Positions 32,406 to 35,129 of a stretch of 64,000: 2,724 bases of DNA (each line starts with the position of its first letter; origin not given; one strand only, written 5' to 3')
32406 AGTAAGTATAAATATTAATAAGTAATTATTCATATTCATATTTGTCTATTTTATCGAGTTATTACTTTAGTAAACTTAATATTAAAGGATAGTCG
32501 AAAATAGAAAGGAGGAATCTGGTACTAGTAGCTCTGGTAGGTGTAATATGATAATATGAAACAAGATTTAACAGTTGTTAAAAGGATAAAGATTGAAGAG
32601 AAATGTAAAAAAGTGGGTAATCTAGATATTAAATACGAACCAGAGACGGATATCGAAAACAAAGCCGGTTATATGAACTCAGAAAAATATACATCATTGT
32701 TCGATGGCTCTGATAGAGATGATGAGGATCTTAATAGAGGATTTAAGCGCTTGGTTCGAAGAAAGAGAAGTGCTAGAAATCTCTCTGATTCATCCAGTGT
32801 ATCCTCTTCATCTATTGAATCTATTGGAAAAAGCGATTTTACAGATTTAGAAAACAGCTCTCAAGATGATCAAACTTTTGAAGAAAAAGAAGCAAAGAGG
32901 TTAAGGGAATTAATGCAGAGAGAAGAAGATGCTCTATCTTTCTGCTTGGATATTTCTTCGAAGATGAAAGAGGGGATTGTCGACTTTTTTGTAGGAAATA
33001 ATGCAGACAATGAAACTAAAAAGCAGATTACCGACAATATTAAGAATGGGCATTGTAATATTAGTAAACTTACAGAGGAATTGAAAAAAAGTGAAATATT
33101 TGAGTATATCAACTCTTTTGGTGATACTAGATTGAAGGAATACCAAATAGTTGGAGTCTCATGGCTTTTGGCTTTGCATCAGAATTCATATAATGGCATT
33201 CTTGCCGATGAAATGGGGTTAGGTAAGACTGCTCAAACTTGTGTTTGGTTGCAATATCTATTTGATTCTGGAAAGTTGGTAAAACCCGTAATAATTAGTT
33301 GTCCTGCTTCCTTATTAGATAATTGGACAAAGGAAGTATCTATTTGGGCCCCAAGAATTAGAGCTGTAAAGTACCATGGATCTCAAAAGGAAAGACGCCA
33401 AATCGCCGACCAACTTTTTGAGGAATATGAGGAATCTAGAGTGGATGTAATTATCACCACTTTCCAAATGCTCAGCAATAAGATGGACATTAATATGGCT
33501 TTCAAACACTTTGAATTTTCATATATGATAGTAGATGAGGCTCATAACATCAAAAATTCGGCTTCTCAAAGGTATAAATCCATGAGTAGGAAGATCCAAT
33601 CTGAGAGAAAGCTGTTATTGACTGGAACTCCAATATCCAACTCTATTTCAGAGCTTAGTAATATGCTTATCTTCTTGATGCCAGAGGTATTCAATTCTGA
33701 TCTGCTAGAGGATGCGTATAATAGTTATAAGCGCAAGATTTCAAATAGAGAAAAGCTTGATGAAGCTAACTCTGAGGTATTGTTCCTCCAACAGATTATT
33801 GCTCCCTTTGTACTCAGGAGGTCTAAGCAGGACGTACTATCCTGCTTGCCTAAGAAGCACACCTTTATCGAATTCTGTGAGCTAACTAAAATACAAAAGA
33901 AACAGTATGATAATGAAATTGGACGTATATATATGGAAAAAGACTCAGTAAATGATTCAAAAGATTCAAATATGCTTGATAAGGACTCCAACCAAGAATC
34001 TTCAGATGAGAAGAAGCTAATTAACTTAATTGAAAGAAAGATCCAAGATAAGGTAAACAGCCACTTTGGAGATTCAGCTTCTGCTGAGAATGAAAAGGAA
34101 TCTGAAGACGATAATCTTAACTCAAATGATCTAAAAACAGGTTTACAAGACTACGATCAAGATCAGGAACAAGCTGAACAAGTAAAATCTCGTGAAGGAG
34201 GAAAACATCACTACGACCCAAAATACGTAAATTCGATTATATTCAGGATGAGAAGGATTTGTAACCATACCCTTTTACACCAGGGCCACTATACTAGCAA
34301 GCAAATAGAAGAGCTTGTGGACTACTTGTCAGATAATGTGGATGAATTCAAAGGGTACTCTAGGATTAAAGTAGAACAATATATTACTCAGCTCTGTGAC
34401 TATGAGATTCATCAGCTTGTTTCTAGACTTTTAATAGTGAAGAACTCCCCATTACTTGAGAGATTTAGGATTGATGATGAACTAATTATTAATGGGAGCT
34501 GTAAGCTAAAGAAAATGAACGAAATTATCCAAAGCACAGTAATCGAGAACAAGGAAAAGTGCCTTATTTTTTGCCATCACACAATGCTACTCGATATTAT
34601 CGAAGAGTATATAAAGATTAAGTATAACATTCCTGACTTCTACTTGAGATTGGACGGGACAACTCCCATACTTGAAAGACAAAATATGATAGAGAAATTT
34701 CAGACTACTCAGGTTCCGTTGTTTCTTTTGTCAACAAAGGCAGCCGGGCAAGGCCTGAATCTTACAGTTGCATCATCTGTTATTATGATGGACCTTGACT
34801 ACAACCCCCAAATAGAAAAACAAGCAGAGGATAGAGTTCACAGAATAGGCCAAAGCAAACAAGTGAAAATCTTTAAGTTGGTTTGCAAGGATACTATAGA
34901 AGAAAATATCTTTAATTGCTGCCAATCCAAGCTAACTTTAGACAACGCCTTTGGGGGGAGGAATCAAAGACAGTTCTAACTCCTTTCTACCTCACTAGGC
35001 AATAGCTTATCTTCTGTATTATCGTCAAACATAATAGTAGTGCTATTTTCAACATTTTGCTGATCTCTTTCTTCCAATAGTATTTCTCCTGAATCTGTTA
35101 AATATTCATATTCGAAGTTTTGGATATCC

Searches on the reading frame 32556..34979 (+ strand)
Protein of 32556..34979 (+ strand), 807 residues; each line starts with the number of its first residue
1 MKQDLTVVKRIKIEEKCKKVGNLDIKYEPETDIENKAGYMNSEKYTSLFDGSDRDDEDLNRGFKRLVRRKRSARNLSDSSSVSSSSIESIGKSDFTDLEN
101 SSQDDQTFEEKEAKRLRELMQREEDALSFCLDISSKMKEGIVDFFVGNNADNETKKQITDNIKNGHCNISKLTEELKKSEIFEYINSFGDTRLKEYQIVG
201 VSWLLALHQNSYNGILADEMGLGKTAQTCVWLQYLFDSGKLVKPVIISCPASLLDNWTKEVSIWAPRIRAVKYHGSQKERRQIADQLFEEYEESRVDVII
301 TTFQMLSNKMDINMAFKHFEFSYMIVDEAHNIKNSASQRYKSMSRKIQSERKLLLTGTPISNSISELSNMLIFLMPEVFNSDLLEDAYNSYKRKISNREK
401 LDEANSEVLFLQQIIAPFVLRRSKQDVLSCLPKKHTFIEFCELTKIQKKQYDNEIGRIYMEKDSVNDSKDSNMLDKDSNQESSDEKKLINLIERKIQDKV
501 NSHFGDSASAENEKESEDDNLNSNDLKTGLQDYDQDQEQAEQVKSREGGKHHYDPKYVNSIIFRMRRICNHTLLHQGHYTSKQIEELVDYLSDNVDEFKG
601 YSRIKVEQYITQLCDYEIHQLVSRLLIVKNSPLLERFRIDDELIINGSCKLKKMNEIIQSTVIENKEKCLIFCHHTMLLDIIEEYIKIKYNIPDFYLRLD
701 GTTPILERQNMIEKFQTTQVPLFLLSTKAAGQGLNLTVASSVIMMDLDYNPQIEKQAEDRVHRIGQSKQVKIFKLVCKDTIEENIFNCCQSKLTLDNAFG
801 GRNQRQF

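Call 21: search_protein_families(library=pfam, proteins=[window:32556-34979:+], max_evalue=0.001)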
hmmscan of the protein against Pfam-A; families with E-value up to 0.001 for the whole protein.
window:32556-34979:+ (807 aa): 5 families
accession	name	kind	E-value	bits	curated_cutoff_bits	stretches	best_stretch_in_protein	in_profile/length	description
PF00176.29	SNF2-rel_dom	-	1.7e-64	218.2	24.9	1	196-493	1-279/290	SNF2-related domain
PF00271.37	Helicase_C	-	2e-22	80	23.5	1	653-765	5-110/110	Helicase conserved C-terminal domain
PF04851.21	ResIII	-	1.3e-13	51.6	22.5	1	192-360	3-163/164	Type III restriction enzyme, res subunit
PF00270.35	DEAD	-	2.5e-09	37.5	26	1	215-363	18-163/167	DEAD/DEAH box helicase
PF06733.21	DEAD_2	-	0.00025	21.2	21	0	295-338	117-161/172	DEAD_2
